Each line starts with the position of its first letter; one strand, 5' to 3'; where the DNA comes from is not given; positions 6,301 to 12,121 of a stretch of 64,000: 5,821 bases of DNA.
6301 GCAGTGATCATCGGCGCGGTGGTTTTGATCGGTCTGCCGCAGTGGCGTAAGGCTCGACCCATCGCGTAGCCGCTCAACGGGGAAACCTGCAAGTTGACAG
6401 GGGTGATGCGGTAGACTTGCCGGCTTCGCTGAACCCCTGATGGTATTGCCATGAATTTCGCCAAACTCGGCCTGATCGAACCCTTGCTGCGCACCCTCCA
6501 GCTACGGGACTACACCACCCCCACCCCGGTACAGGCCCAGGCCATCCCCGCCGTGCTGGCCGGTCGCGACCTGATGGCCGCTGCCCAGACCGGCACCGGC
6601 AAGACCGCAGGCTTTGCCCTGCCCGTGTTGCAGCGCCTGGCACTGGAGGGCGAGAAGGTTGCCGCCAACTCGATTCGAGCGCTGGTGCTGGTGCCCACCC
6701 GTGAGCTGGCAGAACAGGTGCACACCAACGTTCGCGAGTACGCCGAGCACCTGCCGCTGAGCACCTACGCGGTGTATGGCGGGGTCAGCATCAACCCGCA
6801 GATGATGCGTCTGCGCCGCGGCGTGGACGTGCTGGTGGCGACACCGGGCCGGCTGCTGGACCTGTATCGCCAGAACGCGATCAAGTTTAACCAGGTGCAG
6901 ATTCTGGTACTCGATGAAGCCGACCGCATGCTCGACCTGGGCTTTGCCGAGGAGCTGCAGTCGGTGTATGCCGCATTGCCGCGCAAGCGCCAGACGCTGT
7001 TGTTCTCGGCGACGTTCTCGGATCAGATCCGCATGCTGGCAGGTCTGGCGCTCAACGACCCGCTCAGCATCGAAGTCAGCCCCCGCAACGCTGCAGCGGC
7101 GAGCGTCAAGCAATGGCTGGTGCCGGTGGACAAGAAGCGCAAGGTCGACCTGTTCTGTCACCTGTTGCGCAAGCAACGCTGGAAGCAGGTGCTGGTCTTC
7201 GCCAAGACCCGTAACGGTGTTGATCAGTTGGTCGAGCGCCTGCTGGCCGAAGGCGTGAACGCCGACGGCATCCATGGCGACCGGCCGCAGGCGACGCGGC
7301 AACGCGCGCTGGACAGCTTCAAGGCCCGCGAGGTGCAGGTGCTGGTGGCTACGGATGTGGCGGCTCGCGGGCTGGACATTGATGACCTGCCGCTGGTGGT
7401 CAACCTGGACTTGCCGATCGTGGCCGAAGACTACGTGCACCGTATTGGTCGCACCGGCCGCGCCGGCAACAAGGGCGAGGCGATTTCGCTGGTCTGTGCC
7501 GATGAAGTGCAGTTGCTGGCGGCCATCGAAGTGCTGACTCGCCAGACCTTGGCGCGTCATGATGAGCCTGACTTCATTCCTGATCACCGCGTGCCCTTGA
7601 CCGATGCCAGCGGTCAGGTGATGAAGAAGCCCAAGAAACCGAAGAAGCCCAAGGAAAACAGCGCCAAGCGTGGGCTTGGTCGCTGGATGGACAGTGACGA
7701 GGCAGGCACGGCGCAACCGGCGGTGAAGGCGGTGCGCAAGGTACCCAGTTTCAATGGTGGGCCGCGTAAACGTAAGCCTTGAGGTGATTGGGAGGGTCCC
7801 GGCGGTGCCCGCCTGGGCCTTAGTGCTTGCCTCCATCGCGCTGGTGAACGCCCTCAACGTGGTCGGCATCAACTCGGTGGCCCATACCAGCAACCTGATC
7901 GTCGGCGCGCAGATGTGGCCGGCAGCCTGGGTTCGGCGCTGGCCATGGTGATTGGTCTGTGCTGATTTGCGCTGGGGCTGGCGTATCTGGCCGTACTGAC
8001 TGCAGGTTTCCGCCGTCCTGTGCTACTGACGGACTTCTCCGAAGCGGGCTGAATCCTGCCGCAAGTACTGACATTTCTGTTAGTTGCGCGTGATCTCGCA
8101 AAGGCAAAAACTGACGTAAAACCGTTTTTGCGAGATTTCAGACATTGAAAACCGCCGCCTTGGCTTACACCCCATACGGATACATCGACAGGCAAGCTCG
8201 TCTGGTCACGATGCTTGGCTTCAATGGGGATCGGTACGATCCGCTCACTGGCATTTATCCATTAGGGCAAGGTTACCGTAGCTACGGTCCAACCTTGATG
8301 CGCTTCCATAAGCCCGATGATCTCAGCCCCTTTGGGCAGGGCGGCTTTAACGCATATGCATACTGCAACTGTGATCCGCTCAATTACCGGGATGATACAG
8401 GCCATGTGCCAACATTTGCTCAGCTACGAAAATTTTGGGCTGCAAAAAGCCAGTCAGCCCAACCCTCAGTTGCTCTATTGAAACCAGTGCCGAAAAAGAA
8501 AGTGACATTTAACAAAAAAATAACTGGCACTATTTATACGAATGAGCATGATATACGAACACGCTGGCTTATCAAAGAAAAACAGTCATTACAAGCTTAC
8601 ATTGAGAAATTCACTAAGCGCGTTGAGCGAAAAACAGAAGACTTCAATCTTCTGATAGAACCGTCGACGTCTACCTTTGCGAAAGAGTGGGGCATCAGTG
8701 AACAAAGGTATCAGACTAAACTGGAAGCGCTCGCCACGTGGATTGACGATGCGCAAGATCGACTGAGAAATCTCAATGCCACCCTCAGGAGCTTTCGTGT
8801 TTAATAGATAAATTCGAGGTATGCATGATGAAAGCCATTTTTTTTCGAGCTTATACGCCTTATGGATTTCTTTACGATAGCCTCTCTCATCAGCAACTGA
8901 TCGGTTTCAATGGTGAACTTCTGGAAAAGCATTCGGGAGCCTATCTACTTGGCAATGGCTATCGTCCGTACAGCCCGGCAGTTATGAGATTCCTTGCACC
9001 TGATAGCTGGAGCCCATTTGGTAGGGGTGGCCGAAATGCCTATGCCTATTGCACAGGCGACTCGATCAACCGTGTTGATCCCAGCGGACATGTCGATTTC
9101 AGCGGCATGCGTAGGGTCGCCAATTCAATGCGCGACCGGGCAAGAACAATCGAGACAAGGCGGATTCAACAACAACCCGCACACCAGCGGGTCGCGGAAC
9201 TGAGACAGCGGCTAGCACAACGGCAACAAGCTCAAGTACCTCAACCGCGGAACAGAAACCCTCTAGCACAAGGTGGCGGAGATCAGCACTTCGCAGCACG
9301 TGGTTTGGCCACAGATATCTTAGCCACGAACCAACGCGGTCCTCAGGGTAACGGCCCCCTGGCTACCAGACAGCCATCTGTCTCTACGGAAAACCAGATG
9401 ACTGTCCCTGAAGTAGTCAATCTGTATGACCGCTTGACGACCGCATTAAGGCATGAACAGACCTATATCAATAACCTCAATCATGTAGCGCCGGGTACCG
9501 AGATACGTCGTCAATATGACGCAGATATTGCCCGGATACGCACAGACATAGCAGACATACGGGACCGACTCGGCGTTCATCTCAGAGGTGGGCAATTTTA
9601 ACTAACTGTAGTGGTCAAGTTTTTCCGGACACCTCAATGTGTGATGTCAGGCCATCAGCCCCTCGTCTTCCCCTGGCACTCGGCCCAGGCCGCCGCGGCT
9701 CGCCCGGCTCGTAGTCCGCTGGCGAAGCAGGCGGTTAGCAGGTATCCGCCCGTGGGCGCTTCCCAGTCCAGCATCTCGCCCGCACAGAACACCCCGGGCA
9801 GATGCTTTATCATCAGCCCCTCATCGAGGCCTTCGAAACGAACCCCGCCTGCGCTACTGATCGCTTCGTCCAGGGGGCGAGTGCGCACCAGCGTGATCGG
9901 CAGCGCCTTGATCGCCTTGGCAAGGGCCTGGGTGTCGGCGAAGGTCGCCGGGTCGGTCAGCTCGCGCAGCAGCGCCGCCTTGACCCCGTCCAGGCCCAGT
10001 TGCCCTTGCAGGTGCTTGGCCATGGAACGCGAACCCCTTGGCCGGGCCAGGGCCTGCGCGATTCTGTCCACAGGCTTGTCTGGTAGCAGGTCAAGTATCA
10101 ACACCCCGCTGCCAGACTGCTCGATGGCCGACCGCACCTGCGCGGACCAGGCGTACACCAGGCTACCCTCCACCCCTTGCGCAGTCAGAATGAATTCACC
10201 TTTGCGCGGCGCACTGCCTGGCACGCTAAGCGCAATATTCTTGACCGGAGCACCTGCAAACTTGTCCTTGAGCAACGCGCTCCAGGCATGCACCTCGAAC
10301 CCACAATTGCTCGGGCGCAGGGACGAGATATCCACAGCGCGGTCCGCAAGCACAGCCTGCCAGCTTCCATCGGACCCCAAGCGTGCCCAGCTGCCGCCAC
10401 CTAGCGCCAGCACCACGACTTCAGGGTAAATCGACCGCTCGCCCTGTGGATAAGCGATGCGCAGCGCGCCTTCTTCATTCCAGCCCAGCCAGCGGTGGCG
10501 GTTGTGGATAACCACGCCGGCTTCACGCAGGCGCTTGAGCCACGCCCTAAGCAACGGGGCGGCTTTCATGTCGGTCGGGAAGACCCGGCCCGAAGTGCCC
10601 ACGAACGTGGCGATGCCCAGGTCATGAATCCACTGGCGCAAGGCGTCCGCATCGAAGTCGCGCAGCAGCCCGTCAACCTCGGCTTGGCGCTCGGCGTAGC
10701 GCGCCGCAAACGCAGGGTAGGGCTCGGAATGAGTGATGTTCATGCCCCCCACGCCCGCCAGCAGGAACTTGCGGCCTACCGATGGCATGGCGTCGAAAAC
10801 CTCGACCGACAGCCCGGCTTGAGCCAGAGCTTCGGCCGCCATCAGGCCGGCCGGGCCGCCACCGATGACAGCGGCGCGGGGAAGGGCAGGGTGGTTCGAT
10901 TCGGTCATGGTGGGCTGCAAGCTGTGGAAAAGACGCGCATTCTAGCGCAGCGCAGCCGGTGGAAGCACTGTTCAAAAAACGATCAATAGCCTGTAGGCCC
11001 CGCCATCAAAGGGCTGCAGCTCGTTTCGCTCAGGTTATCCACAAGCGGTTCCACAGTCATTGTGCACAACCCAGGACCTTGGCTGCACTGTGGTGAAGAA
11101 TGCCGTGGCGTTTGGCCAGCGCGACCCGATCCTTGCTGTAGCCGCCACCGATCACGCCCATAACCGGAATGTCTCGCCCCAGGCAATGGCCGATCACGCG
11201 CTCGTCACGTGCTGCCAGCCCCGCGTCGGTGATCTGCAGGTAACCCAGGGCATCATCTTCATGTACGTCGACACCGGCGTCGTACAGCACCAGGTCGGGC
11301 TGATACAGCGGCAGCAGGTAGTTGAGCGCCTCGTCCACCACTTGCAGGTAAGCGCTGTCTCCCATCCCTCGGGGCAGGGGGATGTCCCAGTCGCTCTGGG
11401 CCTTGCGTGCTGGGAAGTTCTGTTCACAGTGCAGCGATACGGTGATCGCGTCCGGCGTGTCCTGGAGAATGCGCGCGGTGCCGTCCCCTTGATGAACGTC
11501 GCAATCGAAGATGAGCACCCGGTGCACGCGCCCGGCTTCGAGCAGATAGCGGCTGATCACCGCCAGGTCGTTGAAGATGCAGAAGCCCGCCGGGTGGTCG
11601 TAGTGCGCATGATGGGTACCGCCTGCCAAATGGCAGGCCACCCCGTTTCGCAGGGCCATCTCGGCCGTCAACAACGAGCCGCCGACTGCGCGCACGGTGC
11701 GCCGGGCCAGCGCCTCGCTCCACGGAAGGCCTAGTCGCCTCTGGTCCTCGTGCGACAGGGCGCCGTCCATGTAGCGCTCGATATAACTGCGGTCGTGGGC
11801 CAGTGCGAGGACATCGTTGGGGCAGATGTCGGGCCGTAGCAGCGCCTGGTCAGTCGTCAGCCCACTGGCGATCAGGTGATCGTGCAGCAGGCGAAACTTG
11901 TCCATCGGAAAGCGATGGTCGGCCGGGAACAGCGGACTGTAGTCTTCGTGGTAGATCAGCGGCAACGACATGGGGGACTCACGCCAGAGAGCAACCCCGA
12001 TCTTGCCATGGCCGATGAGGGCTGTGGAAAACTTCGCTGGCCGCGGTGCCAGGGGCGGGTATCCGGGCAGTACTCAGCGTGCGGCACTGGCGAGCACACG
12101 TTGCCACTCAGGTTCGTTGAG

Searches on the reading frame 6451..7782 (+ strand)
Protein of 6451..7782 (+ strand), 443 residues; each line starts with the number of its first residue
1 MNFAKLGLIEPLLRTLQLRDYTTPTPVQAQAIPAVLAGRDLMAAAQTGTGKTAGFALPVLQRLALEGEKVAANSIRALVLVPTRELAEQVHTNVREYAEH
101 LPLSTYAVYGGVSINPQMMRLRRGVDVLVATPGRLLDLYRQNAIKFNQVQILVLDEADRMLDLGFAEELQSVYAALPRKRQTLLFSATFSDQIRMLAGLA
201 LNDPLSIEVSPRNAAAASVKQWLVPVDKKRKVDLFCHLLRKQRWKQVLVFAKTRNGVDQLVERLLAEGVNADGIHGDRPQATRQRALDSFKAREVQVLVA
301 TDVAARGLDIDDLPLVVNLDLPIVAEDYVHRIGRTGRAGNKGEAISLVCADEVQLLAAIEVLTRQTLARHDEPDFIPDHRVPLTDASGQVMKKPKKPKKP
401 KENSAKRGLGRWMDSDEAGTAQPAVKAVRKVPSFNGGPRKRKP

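Call 103: search_protein_families(library=pfam, proteins=[window:6451-7782:+], max_evalue=0.001)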
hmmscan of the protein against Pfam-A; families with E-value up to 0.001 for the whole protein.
window:6451-7782:+ (443 aa): 3 families
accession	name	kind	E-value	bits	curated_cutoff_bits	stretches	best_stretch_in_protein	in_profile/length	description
PF00270.35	DEAD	-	2.3e-50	171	26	1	25-194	1-165/167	DEAD/DEAH box helicase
PF00271.37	Helicase_C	-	1.6e-30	106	23.5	1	231-339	2-110/110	Helicase conserved C-terminal domain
PF04851.21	ResIII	-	4.1e-09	37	22.5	1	24-190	4-163/164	Type III restriction enzyme, res subunit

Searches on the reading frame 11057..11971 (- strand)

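Call 103: search_protein_families(library=pfam, proteins=[window:11057-11971:-], max_evalue=0.001)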
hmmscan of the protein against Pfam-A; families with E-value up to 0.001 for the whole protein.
window:11057-11971:- (304 aa): 1 family
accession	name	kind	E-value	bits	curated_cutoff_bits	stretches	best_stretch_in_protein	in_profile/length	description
PF00850.24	Hist_deacetyl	-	1.9e-57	195.4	27.9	1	19-285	1-289/298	Histone deacetylase domain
